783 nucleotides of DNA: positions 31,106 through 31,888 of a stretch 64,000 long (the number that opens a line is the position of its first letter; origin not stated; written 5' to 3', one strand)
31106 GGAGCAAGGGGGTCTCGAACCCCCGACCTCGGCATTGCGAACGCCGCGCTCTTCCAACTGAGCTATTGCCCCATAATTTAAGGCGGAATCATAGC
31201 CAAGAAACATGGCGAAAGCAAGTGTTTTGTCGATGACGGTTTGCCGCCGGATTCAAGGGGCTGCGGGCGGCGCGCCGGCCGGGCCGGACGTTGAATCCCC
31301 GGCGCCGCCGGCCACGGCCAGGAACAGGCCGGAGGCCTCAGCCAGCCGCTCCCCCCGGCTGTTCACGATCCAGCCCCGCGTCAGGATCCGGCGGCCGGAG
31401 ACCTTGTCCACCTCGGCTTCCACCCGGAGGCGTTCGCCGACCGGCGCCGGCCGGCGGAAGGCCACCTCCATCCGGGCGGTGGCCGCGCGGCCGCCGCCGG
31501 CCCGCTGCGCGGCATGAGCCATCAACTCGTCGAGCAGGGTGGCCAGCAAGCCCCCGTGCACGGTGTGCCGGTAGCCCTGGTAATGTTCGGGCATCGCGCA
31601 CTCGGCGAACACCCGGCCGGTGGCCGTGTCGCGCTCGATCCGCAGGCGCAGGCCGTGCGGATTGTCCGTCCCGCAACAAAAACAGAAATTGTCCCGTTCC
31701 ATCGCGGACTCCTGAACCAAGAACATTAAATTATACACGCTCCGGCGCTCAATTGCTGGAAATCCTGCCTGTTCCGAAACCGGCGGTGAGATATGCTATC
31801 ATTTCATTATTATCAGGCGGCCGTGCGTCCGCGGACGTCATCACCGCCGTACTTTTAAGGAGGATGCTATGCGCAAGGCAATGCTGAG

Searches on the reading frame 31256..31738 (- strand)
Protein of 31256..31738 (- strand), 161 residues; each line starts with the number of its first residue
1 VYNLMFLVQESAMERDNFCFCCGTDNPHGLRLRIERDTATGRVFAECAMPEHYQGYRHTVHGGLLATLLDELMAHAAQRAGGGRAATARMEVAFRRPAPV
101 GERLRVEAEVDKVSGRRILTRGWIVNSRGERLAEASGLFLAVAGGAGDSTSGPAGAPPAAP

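Call 18: search_protein_families(library=pfam, proteins=[window:31256-31738:-], max_evalue=0.001)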
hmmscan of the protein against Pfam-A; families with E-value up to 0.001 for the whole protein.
window:31256-31738:- (161 aa): 5 families
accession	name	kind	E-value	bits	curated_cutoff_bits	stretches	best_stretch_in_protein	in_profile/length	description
PF03061.28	4HBT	-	2e-14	54.1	20.6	1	59-129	3-75/79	Thioesterase superfamily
PF13622.12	4HBT_3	-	2.3e-05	25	24.3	1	57-125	9-69/83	Acyl-CoA thioesterase N-terminal domain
PF13279.12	4HBT_2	-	3.3e-05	24.8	25.5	1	74-137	35-99/122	Thioesterase-like superfamily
PF20789.3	4HBT_3C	-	4e-05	24.3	24.1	1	63-134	60-133/140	Acyl-CoA thioesterase C-terminal domain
PF22636.2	FlK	-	0.00015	22.3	27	1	88-129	47-88/103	Fluoroacetyl-CoA-specific thioesterase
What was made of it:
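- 31253..31738 (-): Divergently transcribed 4HBT-fold thioesterase. This neighbour is also conserved in the lineage. Pfam 4HBT (call 18).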
